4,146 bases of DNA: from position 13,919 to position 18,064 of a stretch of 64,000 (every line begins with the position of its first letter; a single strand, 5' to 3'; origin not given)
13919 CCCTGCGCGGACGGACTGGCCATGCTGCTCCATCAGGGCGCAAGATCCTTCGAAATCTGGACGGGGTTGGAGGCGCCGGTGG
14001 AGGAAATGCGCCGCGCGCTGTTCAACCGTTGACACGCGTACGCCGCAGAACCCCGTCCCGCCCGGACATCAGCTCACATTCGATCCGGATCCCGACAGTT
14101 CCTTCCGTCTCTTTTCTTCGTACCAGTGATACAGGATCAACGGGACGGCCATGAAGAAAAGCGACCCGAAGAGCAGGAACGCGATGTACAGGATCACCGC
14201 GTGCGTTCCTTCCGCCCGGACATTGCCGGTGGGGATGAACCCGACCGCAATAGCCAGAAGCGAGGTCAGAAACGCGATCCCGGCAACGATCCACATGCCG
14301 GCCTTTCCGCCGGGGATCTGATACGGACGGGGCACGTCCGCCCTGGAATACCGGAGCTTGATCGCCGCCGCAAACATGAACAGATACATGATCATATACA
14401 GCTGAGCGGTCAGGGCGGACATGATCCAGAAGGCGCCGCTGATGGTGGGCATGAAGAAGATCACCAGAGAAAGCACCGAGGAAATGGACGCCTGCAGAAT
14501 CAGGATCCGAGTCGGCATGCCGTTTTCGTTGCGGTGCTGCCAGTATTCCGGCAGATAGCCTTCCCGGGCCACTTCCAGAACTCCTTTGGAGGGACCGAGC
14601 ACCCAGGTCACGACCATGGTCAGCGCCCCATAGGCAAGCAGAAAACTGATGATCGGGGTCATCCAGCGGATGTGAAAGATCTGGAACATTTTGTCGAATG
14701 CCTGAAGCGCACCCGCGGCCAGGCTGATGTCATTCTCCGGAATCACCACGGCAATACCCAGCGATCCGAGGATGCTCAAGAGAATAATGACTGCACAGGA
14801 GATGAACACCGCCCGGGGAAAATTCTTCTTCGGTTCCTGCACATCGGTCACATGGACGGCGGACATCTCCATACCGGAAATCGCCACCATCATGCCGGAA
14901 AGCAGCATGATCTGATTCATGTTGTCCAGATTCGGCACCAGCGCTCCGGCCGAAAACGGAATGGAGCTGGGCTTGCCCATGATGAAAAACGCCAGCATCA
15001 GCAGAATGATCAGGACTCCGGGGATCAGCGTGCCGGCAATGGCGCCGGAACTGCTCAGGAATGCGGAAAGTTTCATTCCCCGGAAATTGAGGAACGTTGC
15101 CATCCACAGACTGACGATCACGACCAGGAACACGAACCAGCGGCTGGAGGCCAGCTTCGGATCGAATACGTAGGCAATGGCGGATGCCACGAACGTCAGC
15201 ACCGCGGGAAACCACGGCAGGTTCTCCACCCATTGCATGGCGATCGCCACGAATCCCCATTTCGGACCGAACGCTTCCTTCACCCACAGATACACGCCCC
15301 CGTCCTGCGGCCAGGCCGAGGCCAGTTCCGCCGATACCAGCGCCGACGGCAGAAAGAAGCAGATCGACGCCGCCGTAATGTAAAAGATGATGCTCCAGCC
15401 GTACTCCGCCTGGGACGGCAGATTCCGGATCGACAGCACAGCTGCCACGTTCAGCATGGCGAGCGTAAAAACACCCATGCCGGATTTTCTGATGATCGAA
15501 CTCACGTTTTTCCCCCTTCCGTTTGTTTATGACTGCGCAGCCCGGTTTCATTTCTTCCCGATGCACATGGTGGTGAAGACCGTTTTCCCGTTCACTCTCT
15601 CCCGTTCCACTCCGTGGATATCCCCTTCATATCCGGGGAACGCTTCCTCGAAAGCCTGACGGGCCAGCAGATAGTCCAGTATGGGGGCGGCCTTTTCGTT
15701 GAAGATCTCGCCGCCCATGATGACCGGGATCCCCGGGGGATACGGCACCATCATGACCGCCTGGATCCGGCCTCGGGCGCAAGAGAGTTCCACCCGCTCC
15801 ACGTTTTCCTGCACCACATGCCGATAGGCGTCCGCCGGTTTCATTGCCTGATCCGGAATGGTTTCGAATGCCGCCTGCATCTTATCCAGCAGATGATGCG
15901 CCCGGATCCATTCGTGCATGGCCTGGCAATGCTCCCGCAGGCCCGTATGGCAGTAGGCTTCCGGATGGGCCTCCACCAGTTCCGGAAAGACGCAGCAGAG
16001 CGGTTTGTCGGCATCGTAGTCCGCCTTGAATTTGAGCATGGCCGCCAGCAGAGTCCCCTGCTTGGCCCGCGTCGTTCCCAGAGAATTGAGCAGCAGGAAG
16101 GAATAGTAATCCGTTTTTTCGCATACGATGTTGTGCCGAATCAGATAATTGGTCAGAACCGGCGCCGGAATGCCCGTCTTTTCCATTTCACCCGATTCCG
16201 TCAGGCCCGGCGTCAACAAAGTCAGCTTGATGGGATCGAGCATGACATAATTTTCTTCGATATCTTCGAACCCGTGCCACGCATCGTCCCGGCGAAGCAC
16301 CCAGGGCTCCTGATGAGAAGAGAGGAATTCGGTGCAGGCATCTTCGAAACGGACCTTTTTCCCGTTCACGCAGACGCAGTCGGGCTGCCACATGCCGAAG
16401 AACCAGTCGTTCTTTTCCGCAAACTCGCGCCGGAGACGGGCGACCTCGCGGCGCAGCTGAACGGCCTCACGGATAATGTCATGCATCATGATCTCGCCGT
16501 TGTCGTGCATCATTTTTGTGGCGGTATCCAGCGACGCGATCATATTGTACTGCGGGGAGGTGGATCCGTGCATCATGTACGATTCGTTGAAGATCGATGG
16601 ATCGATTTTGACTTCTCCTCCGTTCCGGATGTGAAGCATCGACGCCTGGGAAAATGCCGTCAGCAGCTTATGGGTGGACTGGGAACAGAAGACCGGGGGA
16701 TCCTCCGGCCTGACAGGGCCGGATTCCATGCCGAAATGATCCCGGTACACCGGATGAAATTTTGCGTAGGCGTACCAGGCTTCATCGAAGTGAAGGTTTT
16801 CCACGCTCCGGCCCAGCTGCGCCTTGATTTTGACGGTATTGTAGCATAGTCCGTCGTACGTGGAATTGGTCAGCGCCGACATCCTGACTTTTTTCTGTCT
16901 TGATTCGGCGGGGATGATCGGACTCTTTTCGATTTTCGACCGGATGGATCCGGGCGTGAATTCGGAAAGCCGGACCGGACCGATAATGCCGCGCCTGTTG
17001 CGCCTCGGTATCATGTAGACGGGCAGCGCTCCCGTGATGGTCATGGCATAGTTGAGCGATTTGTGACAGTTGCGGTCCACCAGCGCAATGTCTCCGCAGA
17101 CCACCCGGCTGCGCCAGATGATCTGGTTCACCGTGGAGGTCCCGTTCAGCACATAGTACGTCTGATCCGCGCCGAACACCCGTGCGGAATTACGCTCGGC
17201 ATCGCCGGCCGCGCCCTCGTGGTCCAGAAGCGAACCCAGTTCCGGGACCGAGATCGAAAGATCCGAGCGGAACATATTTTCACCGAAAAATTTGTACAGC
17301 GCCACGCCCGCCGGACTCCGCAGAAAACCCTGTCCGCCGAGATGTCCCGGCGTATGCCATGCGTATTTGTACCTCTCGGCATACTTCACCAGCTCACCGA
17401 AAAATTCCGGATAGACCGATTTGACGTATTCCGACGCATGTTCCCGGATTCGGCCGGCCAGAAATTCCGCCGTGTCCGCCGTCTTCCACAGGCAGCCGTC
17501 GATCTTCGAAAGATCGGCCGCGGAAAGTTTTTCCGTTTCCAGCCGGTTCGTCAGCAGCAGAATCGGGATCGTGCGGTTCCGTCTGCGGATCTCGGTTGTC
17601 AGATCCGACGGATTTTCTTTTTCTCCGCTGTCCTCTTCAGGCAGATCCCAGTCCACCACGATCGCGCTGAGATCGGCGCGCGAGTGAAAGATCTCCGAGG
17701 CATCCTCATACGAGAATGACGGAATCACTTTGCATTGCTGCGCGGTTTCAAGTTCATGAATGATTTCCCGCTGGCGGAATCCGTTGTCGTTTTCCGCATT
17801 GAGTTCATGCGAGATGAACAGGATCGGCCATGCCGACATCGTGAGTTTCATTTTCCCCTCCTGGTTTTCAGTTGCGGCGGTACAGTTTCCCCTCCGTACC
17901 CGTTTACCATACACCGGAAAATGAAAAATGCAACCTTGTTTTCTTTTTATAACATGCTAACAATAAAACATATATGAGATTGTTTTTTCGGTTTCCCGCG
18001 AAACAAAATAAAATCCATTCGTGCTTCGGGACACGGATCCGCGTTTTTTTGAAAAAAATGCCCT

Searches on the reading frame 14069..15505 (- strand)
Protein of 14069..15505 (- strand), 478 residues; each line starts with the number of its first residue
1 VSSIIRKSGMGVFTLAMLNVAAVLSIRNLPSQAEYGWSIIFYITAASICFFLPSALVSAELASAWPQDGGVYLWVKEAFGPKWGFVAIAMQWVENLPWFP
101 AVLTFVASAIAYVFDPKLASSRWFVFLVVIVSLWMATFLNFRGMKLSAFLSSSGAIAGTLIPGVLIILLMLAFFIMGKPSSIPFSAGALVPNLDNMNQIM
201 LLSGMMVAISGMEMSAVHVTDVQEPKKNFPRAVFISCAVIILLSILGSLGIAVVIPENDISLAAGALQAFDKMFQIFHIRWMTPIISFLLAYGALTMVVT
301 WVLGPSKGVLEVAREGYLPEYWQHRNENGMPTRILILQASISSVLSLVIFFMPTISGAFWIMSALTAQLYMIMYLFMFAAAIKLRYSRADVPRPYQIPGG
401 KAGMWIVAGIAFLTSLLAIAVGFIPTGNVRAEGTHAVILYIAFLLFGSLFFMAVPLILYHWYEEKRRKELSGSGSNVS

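Call 33: search_protein_families(library=pfam, proteins=[window:14069-15505:-], max_evalue=0.001)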
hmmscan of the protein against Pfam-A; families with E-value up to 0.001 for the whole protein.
window:14069-15505:- (478 aa): 2 families
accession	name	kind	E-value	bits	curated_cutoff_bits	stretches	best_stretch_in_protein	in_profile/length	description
PF13520.12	AA_permease_2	-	9.5e-71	239.4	27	1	11-438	2-420/427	Amino acid permease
PF00324.27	AA_permease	-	1.1e-17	64.4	24.6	1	23-462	14-459/470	Amino acid permease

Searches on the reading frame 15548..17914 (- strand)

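Call 33: search_protein_families(library=pfam, proteins=[window:15548-17914:-], max_evalue=0.001)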
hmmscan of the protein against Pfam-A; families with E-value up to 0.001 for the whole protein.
window:15548-17914:- (788 aa): 3 families
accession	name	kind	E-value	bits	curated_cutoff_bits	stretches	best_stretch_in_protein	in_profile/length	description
PF01276.26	OKR_DC_1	-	1.1e-142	476.2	27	1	170-618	2-417/417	Orn/Lys/Arg decarboxylase, major domain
PF03711.20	OKR_DC_1_C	-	2.5e-43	148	24.2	1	644-772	2-130/132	Orn/Lys/Arg decarboxylase, C-terminal domain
PF03709.21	OKR_DC_1_N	-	6.9e-21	75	29.3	1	48-163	6-111/111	Orn/Lys/Arg decarboxylase, N-terminal domain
